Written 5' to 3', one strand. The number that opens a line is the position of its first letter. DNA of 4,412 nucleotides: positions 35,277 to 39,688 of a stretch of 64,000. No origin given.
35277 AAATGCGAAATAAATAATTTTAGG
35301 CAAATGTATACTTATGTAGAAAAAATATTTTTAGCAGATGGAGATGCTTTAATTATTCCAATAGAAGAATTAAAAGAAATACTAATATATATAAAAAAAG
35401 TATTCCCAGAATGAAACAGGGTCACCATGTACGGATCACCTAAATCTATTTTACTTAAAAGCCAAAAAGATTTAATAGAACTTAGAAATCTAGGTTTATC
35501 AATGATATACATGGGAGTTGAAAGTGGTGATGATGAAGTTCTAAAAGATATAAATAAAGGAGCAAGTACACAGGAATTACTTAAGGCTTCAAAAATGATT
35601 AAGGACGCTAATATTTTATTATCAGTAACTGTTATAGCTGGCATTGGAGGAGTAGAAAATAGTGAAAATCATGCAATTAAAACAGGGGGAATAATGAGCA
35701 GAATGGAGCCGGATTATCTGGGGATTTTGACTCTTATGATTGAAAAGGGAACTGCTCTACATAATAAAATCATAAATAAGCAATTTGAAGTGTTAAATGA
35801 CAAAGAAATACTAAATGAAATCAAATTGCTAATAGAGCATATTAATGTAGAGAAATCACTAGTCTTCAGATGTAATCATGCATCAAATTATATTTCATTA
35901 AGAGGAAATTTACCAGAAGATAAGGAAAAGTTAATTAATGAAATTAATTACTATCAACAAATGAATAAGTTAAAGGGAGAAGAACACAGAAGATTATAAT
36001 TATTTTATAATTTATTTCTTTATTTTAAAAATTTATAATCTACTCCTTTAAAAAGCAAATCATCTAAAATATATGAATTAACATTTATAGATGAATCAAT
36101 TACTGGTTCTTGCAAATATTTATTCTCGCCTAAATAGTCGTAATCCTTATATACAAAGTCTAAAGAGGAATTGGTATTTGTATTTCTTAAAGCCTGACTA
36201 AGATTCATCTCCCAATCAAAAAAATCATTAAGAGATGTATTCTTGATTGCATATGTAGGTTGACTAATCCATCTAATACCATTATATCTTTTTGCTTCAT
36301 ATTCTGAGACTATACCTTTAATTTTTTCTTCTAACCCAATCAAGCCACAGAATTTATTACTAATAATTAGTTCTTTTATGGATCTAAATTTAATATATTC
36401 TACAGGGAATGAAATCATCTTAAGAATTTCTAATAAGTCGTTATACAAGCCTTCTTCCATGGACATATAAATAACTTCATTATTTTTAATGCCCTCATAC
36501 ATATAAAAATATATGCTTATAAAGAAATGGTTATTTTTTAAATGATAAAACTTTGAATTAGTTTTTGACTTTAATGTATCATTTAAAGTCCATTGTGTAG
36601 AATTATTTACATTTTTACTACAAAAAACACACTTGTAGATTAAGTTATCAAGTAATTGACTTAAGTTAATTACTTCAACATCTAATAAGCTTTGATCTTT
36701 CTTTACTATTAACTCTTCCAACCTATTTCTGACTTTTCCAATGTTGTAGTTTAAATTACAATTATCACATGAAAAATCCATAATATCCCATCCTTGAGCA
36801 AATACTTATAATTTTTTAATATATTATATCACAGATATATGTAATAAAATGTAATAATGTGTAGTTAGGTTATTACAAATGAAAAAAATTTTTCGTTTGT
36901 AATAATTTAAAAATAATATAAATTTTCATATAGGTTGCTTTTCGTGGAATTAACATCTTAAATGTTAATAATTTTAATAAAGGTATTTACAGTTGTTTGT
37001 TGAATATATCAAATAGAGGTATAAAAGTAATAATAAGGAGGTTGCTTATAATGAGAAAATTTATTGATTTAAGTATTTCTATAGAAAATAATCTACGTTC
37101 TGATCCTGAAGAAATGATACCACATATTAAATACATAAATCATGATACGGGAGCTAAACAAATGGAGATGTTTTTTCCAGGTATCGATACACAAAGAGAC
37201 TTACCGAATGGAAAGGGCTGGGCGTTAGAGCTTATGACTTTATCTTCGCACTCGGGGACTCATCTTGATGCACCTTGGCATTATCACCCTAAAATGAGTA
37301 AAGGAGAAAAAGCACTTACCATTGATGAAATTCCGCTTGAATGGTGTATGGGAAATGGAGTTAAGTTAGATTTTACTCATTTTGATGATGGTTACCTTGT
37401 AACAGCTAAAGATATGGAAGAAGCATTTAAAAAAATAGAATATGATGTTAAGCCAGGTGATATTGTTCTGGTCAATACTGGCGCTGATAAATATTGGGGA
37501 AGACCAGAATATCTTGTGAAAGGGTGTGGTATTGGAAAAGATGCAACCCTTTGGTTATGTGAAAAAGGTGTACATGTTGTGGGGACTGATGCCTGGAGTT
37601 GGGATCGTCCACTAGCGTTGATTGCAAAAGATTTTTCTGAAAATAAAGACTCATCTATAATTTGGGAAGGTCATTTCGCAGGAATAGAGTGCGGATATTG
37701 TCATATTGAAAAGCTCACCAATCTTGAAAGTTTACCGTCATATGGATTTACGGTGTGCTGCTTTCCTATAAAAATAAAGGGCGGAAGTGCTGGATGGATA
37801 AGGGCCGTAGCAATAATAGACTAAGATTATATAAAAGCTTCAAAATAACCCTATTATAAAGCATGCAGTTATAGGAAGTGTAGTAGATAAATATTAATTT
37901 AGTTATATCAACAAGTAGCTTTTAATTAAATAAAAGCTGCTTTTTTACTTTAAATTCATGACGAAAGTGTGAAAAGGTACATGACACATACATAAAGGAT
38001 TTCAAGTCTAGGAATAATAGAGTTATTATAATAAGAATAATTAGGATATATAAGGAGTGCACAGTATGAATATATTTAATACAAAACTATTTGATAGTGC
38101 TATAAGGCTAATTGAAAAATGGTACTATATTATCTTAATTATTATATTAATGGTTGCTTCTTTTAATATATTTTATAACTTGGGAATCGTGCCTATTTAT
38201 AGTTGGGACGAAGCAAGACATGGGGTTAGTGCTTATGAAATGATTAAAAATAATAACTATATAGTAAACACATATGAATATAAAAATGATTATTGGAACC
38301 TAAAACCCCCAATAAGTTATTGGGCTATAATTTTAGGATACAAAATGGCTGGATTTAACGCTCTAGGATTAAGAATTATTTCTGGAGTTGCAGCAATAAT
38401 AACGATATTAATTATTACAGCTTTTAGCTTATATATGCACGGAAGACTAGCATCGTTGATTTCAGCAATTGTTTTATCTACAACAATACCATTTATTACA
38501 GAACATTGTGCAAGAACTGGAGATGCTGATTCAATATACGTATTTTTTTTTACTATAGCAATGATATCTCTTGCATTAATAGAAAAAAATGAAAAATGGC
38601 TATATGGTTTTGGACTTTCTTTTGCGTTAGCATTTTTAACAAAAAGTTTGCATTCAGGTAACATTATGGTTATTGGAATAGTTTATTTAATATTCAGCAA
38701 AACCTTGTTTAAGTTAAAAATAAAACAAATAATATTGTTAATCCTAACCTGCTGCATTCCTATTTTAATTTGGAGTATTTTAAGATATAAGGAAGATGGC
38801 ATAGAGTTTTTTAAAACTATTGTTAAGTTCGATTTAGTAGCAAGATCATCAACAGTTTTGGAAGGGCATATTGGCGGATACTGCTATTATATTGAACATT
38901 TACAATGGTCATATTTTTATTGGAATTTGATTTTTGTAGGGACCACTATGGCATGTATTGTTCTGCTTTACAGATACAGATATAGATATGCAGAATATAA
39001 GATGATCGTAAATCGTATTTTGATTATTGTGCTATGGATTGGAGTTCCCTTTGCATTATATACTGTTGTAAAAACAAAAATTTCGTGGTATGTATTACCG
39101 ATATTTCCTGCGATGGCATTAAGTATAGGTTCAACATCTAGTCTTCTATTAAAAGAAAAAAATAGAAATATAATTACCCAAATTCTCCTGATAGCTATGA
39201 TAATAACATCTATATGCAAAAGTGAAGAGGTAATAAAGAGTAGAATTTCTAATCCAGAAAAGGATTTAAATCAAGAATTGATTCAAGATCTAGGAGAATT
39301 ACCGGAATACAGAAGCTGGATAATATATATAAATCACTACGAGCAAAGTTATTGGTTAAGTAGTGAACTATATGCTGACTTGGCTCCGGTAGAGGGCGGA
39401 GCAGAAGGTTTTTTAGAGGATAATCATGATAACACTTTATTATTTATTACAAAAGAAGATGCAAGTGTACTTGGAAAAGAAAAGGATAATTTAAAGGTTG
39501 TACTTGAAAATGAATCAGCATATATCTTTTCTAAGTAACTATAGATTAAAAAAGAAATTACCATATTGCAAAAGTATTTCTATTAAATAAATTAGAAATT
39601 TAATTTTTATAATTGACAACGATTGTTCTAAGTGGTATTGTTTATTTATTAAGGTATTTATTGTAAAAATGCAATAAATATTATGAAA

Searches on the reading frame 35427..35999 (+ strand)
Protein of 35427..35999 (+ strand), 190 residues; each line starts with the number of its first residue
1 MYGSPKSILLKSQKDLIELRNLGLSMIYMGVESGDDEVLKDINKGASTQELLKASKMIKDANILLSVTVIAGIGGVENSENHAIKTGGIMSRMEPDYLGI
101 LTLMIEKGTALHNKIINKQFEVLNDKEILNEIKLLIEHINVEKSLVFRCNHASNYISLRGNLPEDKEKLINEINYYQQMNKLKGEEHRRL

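Call 42: search_protein_families(library=pfam, proteins=[window:35427-35999:+], max_evalue=0.00001)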
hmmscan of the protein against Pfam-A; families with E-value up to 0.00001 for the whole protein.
window:35427-35999:+ (190 aa): 1 family
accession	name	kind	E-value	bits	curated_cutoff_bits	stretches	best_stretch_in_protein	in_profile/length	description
PF04055.27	Radical_SAM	-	1.8e-09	38.4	29.5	1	11-80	90-158/166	Radical SAM superfamily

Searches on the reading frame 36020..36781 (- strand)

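Call 42: search_protein_families(library=pfam, proteins=[window:36020-36781:-], max_evalue=0.00001)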
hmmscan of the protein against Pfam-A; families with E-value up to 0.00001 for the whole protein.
window:36020-36781:- (253 aa): 1 family
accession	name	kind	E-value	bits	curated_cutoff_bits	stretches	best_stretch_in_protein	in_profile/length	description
PF09388.15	SpoOE-like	-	1.1e-07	32.1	23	1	10-50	1-39/42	Spo0E like sporulation regulatory protein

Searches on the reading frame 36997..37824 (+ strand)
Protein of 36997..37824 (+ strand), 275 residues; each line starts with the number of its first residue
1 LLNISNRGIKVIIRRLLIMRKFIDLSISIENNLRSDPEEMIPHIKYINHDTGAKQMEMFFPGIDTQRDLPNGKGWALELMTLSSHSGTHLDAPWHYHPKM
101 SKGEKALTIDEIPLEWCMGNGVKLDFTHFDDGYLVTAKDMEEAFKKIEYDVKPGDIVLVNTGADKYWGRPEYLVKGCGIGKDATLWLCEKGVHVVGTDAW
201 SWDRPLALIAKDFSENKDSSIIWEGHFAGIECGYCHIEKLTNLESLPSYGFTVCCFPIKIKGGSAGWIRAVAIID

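Call 57: search_protein_families(library=pfam, proteins=[window:36997-37824:+], max_evalue=0.00001)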
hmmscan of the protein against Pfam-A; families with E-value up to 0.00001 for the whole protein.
window:36997-37824:+ (275 aa): 1 family
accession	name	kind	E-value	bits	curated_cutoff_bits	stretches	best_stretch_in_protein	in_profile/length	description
PF04199.19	Cyclase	-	9.8e-40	136.5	23.1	1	23-204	1-142/142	Putative cyclase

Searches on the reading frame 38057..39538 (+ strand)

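Call 57: search_protein_families(library=pfam, proteins=[window:38057-39538:+], max_evalue=0.00001)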
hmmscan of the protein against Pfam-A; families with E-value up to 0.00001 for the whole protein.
window:38057-39538:+ (493 aa): 1 family
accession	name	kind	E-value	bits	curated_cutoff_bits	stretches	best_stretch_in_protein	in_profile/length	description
PF13231.12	PMT_2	-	7.2e-16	59.2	26.1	1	83-239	2-160/160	Dolichyl-phosphate-mannose-protein mannosyltransferase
